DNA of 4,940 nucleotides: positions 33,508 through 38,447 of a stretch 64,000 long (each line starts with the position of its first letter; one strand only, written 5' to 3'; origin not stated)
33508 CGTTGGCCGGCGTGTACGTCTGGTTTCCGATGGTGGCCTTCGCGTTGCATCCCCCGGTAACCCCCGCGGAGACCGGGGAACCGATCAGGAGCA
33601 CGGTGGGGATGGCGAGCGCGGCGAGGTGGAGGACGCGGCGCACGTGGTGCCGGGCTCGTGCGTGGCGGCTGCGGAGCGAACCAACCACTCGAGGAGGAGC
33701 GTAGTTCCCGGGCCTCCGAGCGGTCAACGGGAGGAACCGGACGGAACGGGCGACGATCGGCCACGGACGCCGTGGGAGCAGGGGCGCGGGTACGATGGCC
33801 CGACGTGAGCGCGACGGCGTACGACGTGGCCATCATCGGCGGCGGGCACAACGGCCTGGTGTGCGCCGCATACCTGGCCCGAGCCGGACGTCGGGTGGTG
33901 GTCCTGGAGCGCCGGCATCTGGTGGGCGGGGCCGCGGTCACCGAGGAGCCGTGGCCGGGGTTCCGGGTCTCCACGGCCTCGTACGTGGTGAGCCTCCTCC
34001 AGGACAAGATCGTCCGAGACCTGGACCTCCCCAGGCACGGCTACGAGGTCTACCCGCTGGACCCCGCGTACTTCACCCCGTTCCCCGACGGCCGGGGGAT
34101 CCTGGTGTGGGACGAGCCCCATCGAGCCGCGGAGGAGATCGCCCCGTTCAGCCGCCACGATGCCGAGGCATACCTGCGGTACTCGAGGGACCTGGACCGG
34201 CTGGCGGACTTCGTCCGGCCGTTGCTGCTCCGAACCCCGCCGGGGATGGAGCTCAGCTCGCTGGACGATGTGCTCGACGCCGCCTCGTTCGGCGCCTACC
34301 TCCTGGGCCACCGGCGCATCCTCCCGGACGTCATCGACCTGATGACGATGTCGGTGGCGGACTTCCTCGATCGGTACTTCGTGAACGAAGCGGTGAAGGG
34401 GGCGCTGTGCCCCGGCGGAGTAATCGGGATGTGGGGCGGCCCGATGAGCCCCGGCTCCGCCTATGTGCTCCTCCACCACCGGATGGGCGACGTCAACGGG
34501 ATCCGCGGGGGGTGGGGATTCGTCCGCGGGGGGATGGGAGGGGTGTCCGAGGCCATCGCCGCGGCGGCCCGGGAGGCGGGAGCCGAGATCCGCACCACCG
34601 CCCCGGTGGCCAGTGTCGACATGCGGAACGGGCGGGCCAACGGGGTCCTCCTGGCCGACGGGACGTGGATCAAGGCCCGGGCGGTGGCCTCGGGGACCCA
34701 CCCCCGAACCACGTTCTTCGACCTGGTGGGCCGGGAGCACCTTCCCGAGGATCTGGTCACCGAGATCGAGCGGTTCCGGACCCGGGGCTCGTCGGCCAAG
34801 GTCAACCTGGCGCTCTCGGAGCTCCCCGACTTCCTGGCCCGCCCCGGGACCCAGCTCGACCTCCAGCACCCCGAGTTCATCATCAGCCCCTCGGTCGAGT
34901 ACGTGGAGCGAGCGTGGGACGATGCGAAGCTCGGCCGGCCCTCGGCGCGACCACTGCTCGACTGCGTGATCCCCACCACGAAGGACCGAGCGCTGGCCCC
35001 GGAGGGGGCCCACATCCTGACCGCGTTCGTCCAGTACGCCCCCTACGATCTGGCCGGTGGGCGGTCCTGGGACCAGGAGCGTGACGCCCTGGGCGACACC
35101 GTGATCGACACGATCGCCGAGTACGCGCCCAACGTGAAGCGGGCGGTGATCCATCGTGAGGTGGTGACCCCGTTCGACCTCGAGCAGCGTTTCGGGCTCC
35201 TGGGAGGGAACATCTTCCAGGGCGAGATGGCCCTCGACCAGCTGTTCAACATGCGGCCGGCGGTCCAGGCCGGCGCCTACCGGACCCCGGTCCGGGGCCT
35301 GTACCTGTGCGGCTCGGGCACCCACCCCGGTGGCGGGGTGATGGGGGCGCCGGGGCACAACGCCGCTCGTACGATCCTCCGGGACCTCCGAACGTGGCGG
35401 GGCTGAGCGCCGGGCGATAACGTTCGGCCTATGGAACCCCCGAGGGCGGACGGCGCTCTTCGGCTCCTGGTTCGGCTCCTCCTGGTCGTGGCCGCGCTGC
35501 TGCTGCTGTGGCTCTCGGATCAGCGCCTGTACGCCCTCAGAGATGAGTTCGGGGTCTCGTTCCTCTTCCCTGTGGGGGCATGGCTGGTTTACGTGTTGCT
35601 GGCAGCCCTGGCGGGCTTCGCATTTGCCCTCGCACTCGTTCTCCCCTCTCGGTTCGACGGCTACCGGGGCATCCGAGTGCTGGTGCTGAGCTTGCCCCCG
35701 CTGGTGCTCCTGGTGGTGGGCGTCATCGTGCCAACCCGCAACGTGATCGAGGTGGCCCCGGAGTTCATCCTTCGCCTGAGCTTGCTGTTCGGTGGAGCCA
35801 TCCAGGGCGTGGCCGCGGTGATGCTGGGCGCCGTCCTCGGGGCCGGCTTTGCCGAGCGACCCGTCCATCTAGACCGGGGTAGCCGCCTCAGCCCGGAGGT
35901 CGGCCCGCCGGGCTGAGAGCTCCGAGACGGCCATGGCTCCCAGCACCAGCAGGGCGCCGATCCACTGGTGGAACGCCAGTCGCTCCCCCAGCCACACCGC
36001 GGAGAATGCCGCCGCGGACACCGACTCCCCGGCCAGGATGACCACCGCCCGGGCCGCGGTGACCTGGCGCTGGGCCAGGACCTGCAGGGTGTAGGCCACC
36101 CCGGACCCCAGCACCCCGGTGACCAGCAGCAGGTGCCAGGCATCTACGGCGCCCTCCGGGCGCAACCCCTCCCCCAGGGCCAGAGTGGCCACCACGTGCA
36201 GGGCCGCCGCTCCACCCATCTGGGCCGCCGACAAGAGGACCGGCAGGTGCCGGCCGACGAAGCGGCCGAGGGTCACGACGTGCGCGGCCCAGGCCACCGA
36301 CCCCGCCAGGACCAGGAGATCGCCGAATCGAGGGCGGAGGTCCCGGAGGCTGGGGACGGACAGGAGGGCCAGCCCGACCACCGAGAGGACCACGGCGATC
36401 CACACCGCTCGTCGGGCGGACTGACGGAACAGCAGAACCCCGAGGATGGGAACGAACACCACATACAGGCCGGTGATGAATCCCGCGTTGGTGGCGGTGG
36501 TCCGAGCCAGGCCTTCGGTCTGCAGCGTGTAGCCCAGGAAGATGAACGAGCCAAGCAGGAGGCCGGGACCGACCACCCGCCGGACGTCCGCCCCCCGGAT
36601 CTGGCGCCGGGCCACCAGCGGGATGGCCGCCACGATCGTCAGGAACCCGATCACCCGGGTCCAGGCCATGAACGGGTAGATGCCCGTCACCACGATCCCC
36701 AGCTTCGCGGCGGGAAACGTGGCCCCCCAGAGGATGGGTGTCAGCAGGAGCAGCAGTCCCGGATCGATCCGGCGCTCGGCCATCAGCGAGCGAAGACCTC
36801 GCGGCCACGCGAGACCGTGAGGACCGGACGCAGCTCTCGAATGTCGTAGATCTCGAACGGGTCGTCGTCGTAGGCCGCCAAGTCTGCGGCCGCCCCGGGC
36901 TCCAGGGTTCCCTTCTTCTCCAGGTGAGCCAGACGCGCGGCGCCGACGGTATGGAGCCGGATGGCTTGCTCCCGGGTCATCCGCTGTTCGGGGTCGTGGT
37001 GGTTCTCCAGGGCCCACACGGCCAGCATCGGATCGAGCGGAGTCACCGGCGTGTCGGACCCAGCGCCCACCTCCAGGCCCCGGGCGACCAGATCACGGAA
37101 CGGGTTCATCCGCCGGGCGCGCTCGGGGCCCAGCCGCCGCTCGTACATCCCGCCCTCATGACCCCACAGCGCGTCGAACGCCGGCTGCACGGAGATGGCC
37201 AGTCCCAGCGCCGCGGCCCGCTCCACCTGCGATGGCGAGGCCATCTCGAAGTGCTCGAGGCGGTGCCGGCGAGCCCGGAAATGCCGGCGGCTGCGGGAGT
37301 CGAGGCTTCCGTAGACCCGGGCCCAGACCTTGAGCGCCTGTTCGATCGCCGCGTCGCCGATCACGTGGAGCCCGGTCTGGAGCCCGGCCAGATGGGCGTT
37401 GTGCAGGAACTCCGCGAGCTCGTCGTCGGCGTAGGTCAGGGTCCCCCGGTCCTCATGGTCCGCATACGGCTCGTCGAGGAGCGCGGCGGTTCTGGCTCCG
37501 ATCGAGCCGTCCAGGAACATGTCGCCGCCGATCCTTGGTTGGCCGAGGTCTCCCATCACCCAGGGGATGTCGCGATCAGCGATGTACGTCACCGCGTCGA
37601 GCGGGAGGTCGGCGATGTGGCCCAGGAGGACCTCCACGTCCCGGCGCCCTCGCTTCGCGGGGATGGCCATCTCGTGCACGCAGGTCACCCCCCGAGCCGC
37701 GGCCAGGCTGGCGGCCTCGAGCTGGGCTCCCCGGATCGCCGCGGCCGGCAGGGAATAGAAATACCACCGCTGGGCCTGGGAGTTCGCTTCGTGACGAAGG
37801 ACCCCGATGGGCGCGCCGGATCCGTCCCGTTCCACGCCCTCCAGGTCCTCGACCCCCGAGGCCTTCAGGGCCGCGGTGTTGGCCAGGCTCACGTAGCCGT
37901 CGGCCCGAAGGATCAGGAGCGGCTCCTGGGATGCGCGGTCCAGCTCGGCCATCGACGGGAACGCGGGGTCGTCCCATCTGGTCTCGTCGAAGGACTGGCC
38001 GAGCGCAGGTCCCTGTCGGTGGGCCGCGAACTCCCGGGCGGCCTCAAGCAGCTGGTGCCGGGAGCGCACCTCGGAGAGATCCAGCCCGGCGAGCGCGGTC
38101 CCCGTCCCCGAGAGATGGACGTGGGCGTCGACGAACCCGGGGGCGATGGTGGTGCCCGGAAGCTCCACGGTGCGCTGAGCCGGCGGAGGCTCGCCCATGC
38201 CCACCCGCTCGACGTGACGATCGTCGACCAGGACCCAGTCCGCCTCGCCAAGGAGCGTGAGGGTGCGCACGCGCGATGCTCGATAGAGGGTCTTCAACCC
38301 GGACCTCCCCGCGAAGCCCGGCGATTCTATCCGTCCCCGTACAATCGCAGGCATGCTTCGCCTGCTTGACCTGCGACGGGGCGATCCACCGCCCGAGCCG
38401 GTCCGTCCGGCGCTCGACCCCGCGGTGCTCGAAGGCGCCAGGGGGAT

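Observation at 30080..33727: kamD–kamE–kal B12-dependent aminomutase cluster led by secreted and small membrane protein genes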

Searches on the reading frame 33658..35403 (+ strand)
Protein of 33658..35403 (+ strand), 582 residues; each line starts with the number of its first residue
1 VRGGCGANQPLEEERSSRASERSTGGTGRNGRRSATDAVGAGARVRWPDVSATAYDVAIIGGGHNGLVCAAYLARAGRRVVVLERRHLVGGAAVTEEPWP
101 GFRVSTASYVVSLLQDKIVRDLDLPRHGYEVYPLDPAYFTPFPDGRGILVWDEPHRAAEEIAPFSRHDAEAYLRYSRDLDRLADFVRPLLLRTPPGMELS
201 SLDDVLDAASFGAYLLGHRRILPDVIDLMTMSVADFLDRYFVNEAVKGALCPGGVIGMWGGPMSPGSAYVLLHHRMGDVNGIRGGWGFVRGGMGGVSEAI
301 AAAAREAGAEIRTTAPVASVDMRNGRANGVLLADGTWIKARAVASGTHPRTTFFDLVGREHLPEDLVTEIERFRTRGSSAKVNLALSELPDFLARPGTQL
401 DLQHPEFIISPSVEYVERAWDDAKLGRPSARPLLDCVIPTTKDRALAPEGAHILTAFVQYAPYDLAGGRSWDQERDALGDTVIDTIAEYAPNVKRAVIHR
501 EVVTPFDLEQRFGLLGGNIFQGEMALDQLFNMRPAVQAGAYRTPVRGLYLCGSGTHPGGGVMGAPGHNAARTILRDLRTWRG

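Call 7: search_protein_families(library=pfam, proteins=[window:33658-35403:+], max_evalue=0.01)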
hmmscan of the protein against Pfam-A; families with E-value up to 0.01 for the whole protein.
window:33658-35403:+ (582 aa): 12 families
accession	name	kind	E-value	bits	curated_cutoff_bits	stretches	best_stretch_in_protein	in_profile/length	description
PF01593.30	Amino_oxidase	-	1.6e-16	61.1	19.8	1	66-564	3-431/443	Flavin containing amine oxidoreductase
PF13450.12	NAD_binding_8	-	1.6e-11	44.7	21.9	1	59-109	1-50/68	NAD(P)-binding Rossmann-like domain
PF01266.30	DAO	-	7.2e-11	42.6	27.9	1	56-92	1-38/353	FAD dependent oxidoreductase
PF12831.13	FAD_oxidored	-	7.5e-08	32.5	27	1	56-126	1-71/416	FAD dependent oxidoreductase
PF07992.20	Pyr_redox_2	-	5.2e-07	29.8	26.1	1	55-92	1-39/291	Pyridine nucleotide-disulphide oxidoreductase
PF01946.23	Thi4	-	9.6e-06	25.4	26.2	1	54-93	17-57/235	Thi4 family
PF00890.30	FAD_binding_2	-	1.7e-05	24.7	20.4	1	56-94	1-39/414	FAD binding domain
PF01494.25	FAD_binding_3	-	4.6e-05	23.2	22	1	55-86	2-33/349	FAD binding domain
PF03486.20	HI0933_like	-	8.6e-05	22.5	50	1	56-90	2-36/244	HI0933-like protein Rossmann domain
PF00070.33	Pyr_redox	-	0.00013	22.9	22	1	57-89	2-34/82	Pyridine nucleotide-disulphide oxidoreductase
PF01134.28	GIDA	-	0.0045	16.5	22.1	0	56-83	1-28/391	Glucose inhibited division protein A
PF13454.12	NAD_binding_9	-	0.0065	16.9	21.8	0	58-117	1-64/155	FAD-NAD(P)-binding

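Call 8: search_protein_families(library=ncbifam, proteins=[window:33658-35403:+], max_evalue=0.01)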
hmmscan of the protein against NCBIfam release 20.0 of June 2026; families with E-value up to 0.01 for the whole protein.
window:33658-35403:+ (582 aa): 95 families (the best 25 are shown)
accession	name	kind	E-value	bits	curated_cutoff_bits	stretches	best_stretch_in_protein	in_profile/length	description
NF045689.1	BCarotKetCrtO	equivalog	2.2e-87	293.9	1000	1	54-576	3-538/563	beta-carotene ketolase CrtO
TIGR02734.1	crtI_fam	subfamily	5.5e-41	140.8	238.1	1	58-563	2-476/504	phytoene desaturase family protein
TIGR02730.1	carot_isom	equivalog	2e-24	86.3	586.9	2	283-562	218-475/493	carotenoid isomerase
NF045637.1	carotdesatCrtDProt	equivalog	2.3e-24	85.8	580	2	284-576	213-485/485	1-hydroxycarotenoid 3,4-desaturase CrtD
NF058655.1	CrtID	equivalog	2.4e-24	86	640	2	283-561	210-467/478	bifunctional phytoene desaturase/3,4-desaturase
TIGR02733.1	desat_CrtD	equivalog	9.1e-15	54.3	549.7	2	56-160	3-110/492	C-3',4' desaturase CrtD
NF005560.0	PRK07233.1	equivalog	3.5e-12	45.9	252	2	56-94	2-40/435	hypothetical protein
TIGR01318.1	gltD_gamma_fam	subfamily_domain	1.7e-07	30.2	482.95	1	37-92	124-179/467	glutamate synthase, small subunit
TIGR00292.1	TIGR00292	equivalog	2.4e-07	30.2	148.3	1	54-93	21-60/254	sulfide-dependent adenosine diphosphate thiazole synthase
TIGR03315.1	Se_ygfK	equivalog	5.5e-07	27.4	835.3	1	44-107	527-588/1012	putative selenate reductase subunit YgfK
NF006130.0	PRK08274.1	equivalog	1.1e-06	27.7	369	1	52-91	3-44/467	FAD-dependent tricarballylate dehydrogenase TcuA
TIGR03467.1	HpnE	equivalog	1.3e-06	28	283.05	1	57-94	1-38/430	hydroxysqualene dehydroxylase HpnE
NF004789.0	PRK06134.1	subfamily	2e-06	26.6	747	1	52-95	10-53/581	FAD-dependent oxidoreductase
NF004991.0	PRK06370.1-3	subfamily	2.2e-06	26.5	620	1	52-100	33-80/509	FAD-containing oxidoreductase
NF009410.0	PRK12771.1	subfamily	3.1e-06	26.1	516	1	50-91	134-175/566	NAD(P)-binding protein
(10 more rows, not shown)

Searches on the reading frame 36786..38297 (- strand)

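Call 18: search_protein_families(library=ncbifam, proteins=[window:36786-38297:-], max_evalue=0.00001)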
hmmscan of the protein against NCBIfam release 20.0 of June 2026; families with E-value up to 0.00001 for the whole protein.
window:36786-38297:- (504 aa): 13 families
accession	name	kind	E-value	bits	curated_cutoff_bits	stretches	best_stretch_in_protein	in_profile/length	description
NF051886.1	XaaProDiPepCaul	equivalog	2.2e-16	59.9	500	0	398-500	298-395/398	Xaa-Pro dipeptidase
NF058538.1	ergo_util_ErtD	equivalog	9.2e-09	34.6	600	0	18-62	17-61/446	hydantoin-5-propionate amidohydrolase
NF006055.0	PRK08203.1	equivalog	9.3e-09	34.3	532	0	430-485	344-399/455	8-oxoguanine deaminase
TIGR03178.1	allantoinase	equivalog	3.9e-08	32.5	357.85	0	22-66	20-64/441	allantoinase AllB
NF006056.0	PRK08204.1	subfamily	1.1e-07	31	391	0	18-63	24-68/449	hypothetical protein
NF006689.0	PRK09237.1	equivalog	1.9e-07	30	371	0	22-62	25-66/383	amidohydrolase/deacetylase family metallohydrolase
TIGR02033.1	D-hydantoinase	equivalog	1.4e-06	27.6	393.25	0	18-65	16-63/454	dihydropyrimidinase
NF006679.0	PRK09228.1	subfamily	1.6e-06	27.2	351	0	23-64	35-81/433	guanine deaminase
TIGR01224.1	hutI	equivalog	1.8e-06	27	298.15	0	21-63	5-50/377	imidazolonepropionase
NF009941.0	PRK13404.1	subfamily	4.1e-06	25.7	647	0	439-479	364-405/478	dihydropyrimidinase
TIGR02967.1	guan_deamin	equivalog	4.4e-06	25.9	375.4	0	409-477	290-361/401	guanine deaminase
NF005557.0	PRK07228.1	equivalog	5.6e-06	25.3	522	0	402-484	293-382/445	5'-deoxyadenosine deaminase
NF009059.0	PRK12393.1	equivalog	5.7e-06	25.3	543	0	421-479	339-397/460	amidohydrolase family protein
